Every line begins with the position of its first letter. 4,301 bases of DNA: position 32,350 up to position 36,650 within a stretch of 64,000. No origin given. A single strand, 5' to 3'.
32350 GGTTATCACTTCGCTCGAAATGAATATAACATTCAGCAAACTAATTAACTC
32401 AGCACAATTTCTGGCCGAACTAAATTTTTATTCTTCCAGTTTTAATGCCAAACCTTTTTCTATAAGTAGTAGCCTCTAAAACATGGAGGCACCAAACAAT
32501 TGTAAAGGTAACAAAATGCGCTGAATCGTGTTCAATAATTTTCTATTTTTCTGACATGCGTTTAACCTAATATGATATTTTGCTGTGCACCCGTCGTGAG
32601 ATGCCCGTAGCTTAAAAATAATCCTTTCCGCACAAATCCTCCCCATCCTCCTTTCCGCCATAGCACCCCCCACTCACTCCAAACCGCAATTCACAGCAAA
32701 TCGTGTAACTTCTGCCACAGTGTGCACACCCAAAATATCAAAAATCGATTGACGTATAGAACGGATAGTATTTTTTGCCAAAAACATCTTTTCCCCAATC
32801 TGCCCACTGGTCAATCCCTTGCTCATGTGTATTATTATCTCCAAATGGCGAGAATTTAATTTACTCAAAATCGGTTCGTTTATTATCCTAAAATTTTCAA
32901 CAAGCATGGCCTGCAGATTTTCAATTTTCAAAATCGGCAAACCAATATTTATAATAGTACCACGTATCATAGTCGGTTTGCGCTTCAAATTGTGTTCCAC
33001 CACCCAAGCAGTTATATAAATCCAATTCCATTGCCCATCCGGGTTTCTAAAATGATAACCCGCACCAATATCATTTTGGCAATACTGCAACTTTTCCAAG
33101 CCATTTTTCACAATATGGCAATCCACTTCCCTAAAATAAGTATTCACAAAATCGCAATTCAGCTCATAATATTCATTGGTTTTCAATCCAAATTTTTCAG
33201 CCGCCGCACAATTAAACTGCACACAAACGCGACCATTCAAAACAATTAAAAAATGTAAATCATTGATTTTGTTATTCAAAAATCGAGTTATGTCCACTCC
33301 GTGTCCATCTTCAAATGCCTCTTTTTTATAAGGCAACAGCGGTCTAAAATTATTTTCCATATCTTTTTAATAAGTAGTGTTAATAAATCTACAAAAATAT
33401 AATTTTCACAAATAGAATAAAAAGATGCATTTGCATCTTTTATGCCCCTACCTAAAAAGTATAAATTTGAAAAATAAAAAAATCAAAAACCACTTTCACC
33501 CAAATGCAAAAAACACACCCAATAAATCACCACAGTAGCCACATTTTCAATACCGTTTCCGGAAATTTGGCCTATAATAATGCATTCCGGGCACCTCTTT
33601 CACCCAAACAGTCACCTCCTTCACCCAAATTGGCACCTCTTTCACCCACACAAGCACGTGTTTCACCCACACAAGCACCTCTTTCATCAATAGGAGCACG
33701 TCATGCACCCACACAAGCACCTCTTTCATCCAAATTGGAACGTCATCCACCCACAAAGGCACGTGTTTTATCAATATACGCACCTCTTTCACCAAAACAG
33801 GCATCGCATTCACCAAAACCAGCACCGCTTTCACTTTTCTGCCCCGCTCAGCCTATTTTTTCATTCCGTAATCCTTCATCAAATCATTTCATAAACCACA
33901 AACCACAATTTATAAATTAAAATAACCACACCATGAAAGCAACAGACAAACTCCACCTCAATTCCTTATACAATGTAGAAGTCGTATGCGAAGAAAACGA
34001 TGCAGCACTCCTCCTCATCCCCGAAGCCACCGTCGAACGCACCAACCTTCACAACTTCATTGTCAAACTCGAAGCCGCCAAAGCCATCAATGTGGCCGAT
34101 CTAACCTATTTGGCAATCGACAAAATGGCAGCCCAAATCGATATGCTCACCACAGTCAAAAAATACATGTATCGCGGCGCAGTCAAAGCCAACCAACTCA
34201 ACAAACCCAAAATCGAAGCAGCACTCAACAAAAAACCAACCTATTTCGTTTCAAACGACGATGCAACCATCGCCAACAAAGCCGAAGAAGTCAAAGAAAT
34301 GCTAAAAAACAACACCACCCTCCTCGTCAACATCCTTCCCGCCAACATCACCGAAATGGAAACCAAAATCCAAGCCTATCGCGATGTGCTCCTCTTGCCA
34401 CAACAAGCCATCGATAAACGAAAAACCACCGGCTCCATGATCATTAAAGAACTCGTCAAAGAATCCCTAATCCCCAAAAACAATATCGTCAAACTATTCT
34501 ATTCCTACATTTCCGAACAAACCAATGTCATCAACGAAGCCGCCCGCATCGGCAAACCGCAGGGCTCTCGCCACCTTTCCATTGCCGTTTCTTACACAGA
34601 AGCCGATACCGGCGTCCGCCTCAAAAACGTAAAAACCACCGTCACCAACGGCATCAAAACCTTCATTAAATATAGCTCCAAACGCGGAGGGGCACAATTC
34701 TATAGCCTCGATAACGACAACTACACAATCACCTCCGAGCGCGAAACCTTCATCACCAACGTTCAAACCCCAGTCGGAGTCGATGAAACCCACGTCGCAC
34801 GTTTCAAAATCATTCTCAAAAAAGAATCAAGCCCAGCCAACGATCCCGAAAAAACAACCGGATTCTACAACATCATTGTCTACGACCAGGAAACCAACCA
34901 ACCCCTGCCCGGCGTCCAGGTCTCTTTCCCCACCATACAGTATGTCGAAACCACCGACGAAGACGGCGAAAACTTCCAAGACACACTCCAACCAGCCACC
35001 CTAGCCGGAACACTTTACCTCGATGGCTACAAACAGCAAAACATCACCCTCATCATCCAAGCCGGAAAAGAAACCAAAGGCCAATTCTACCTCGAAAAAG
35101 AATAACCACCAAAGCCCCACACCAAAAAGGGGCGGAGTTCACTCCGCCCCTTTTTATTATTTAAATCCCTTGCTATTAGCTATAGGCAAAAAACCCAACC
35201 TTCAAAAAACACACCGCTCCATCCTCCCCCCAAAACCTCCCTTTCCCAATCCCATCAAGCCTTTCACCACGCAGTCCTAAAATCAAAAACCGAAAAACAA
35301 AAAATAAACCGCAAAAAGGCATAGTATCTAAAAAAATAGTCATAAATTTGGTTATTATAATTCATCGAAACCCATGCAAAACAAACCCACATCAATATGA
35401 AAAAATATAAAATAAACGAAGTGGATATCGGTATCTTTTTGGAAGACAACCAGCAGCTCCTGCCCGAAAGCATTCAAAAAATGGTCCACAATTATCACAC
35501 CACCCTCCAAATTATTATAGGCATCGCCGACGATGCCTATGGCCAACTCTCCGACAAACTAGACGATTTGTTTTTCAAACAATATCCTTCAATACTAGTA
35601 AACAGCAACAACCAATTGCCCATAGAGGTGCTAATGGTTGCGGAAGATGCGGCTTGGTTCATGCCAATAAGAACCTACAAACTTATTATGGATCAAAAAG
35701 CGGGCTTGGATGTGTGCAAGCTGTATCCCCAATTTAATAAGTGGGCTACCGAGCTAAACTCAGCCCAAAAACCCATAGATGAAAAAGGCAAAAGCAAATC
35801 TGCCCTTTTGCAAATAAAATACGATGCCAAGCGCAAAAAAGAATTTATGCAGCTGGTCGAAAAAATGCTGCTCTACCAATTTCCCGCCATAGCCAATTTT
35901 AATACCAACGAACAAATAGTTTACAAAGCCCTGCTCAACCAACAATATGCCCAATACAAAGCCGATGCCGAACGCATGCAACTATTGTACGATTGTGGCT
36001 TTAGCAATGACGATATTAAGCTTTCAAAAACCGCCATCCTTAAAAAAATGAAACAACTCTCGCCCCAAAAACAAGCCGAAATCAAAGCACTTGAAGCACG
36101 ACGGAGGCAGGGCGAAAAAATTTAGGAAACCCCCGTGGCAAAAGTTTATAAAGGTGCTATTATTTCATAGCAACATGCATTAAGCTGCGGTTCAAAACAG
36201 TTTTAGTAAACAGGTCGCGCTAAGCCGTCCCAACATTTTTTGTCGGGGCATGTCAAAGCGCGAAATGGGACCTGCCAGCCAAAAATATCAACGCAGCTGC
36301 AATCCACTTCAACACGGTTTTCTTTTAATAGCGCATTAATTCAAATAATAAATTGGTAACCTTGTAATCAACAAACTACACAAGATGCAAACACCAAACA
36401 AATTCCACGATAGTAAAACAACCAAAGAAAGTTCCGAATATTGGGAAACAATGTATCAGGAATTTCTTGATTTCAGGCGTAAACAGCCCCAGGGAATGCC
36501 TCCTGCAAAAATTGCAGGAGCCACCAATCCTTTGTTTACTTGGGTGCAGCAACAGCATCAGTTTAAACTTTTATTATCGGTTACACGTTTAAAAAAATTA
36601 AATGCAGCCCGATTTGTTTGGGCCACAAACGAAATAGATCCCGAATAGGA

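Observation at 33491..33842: Twelve perfectly phased 21-bp tandem repeats between the regulator and gene C: cis-element array or heptad-repeat micro-protein?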

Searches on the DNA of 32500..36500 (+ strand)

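Call 9: search_rna_families(source=window, start=32500, end=36500, threshold=evalue, max_evalue=10)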
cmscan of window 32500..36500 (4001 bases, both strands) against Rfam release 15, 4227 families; matches with E-value up to 10: 10.
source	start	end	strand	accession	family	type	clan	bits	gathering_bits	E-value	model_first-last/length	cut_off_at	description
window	35125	35183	-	RF02057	STnc40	Gene; sRNA;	-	27.1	45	0.11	1-70/70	no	Salmonella enterica sRNA STnc40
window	35118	35161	+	RF02066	STnc320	Gene; sRNA;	-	25.8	50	0.095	12-55/55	no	Salmonella enterica sRNA STnc320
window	33391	33440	+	RF02844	RefA9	Gene; antisense;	-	25.4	49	0.82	1-64/64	no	Enterococcus sRNA A9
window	35117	35212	-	RF02029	sraA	Gene; sRNA;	-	22.1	56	4.1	1-95/95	no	sraA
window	35119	35173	-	RF02432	SpF25_sRNA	Gene; sRNA;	-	19.4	48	9.8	1-102/102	no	Streptococcus sRNA SpF25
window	35124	35164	-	RF02066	STnc320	Gene; sRNA;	-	17.7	50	8.1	1-55/55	no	Salmonella enterica sRNA STnc320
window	35124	35155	-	RF03758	mir-2756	Gene; miRNA;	-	16.7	61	8.3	22-55/78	no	mir-2756 microRNA precursor family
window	35124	35161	-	RF00166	PrrB_RsmZ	Gene; sRNA;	CL00106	15.4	44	2.3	95-132/133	no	PrrB/RsmZ RNA family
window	35124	35154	+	RF00166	PrrB_RsmZ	Gene; sRNA;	CL00106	13.9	44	5.9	101-130/133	no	PrrB/RsmZ RNA family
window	35127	35158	-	RF02601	BASRCI337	Gene; sRNA;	-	13.8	229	4.5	159-189/191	no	Brucella sRNA CI337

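Call 94: search_dna_similar(query=window:33400-35200:+, collection=plasmids, mode=distant, max_rows=5)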
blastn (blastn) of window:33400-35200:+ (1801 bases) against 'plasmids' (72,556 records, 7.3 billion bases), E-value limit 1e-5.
No match.

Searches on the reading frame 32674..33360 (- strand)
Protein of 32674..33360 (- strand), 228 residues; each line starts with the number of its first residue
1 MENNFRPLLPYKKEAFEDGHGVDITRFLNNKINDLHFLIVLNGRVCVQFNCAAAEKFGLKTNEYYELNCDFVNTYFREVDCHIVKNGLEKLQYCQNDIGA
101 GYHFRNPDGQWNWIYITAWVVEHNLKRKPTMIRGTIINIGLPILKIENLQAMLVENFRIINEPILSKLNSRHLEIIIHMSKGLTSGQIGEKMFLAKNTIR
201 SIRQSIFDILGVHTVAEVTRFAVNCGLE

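Call 7: search_protein_families(library=pfam, proteins=[window:32674-33360:-], max_evalue=0.01)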
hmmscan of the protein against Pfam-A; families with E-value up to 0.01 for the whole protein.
window:32674-33360:- (228 aa): 1 family
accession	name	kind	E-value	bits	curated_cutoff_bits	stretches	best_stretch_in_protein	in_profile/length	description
PF00196.25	GerE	-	2.5e-06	27.4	23.5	1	168-222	3-57/57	Bacterial regulatory proteins, luxR family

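Call 47: search_protein_families(library=padloc, proteins=[window:32674-33360:-], max_evalue=0.1)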
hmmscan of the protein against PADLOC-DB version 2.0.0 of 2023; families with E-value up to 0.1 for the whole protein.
window:32674-33360:- (228 aa): 1 family
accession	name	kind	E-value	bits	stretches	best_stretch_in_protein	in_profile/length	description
PDLC01855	CARF3--CARF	-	0.037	11.7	0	162-208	212-258/288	-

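Call 48: search_protein_families(library=ncbifam, proteins=[window:32674-33360:-], max_evalue=0.1)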
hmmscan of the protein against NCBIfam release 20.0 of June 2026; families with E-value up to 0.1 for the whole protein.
window:32674-33360:- (228 aa): 9 families
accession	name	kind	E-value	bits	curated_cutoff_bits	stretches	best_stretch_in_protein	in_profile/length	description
NF007018.1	PRK09483.1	equivalog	1.7e-07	31.1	280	1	146-227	127-208/217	UvrY/SirA/GacA family response regulator transcription factor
NF052445.1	RespRegMctR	equivalog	7.8e-06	25.4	300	1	166-227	143-204/205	two-component system response regulator MctR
NF007403.0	PRK09935.1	equivalog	0.00012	21.8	271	1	165-223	147-205/210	fimbria biosynthesis transcriptional regulator FimZ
NF047785.1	respo_reg_MadR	equivalog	0.00045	19.6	300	1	164-226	145-207/209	MadR family response regulator transcription factor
NF041232.1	BagY_FevT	exception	0.00092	18.2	700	1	167-218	296-347/367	LuxR family transcriptional regulator BagY/FevT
NF007419.0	PRK09958.1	equivalog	0.0051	16.4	251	1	165-223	141-199/204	acid-sensing system DNA-binding response regulator EvgA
NF052366.1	photon_PedR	equivalog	0.006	16.7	120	1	167-224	2-59/74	photosynthetic electron transport-dependent transcriptional regulator PedR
NF041673.1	transregRamA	equivalog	0.016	14.3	500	1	148-221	202-272/280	acetate metabolism transcriptional regulator RamA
NF011896.0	PRK15369.1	equivalog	0.032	13.8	242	1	165-227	147-209/211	two component system response regulator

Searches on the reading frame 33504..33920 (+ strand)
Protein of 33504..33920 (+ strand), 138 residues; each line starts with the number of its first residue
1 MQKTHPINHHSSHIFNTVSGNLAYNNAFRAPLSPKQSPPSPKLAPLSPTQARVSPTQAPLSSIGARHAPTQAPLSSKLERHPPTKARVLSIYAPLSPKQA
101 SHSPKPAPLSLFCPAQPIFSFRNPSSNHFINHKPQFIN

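Call 7: search_protein_families(library=pfam, proteins=[window:33504-33920:+], max_evalue=0.01)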
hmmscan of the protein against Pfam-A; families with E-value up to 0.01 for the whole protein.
window:33504-33920:+ (138 aa): 0 families

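Call 47: search_protein_families(library=padloc, proteins=[window:33504-33920:+], max_evalue=0.1)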
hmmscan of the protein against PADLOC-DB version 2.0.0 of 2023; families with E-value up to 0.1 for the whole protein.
window:33504-33920:+ (138 aa): 0 families

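Call 48: search_protein_families(library=ncbifam, proteins=[window:33504-33920:+], max_evalue=0.1)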
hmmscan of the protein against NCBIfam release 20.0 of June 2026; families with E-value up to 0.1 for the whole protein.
window:33504-33920:+ (138 aa): 0 families

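Call 49: search_protein_families(library=phrogs, proteins=[window:33504-33920:+], max_evalue=0.1)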
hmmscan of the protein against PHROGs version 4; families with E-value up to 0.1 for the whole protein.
window:33504-33920:+ (138 aa): 0 families

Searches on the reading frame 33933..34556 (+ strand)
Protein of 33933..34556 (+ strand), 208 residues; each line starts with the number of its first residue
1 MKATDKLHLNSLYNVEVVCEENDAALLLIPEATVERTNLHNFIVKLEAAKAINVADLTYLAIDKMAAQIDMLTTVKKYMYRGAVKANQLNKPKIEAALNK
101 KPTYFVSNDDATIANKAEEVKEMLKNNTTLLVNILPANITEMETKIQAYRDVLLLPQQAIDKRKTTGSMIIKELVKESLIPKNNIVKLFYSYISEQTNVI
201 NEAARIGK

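Call 74: predict_structure(alignment_id=A4)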
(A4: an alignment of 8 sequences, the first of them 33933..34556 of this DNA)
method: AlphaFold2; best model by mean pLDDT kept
length: 208 residues; sequences in the alignment: 8
mean_pLDDT: 91.4   pTM: 0.64
mean pLDDT of the five models: 91.4, 89.6, 87.1, 83.9, 80.7
residues with pLDDT >= 90: 151; 70-90: 55; 50-70: 2; < 50: 0
segments of 3 or more residues with pLDDT < 50: none
pLDDT, mean of each block of 10 residues (from residue 1): 89 96 93 95 93 84 92 95 95 92 83 93 94 94 96 88 79 92 96 94 85
secondary structure, 60 per line:
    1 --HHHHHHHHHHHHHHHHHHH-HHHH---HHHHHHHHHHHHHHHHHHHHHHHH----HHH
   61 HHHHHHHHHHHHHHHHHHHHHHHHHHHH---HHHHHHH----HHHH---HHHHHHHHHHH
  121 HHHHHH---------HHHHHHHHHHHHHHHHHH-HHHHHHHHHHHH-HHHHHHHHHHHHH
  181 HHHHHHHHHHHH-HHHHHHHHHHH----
elements in order: H3-21 H23-26 H30-53 H58-88 H92-98 H103-106 H110-126 H136-153 H155-166 H168-192 H194-204

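Call 76: fold_search(model_id=the predicted structure, library=pdb)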
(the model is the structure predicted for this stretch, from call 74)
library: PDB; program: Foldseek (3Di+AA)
matches with E <= 10: 162; with E <= 0.001: 0
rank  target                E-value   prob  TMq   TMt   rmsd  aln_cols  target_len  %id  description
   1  6ivq_A                1.1e+00  0.54  0.42  0.35  12.8       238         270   10  Crystal structure of a membrane protein S19A (released 2019-11-06)
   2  6iv1_A                1.3e+00  0.33  0.37  0.30  13.5       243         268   11  Crystal structure of a bacterial Bestrophin homolog from Klebsiella pneumoniae with a mutation I180T (released 2019-11-13)
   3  6iv3_D                1.5e+00  0.35  0.38  0.31  14.8       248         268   11  Crystal structure of a bacterial Bestrophin homolog from Klebsiella pneumoniae with a mutation W252A (released 2019-11-13)
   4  4wd7_E                1.7e+00  0.30  0.36  0.30  13.2       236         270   10  Crystal structure of a bacterial Bestrophin homolog from Klebsiella pneumoniae by Zn-SAD phasing (released 2014-10-01)
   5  6ivn_E                1.8e+00  0.28  0.36  0.29  13.8       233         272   13  Crystal structure of a membrane protein G264A (released 2019-11-06)
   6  6ivn_A                1.9e+00  0.25  0.36  0.29  12.7       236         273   11  Crystal structure of a membrane protein G264A (released 2019-11-06)
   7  6ivk_A                1.9e+00  0.13  0.29  0.24  18.1       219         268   13  Crystal structure of a membrane protein G175A (released 2019-11-06)
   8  5hu6_D                1.9e+00  0.08  0.21  0.18  23.8       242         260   14  Structure of the T. brucei haptoglobin-haemoglobin receptor bound to human haptolgobin-haemoglobin (released 2016-03-02)
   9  6jlf_D                2.0e+00  0.28  0.37  0.30  14.0       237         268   10  Crystal structure of a bacterial Bestrophin homolog from Klebsiella pneumoniae D179A mutation - HR (released 2019-11-13)
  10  6ivk_B                2.1e+00  0.23  0.36  0.29  13.8       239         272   11  Crystal structure of a membrane protein G175A (released 2019-11-06)
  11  6ivk_E                2.1e+00  0.21  0.34  0.28  13.0       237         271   11  Crystal structure of a membrane protein G175A (released 2019-11-06)
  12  6ivm_D                2.3e+00  0.23  0.37  0.30  13.9       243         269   13  Crystal structure of a membrane protein P143A (released 2019-11-06)
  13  6ivq_E                2.4e+00  0.20  0.34  0.28  13.6       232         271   13  Crystal structure of a membrane protein S19A (released 2019-11-06)
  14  4e40                  2.4e+00  0.12  0.24  0.21  13.3       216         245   11  The haptoglobin-hemoglobin receptor of Trypanosoma congolense (released 2013-01-16)
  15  5c5b_C                2.4e+00  0.09  0.23  0.15  15.5       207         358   15  Crystal Structure of Human APPL BAR-PH Heterodimer (released 2016-06-22)
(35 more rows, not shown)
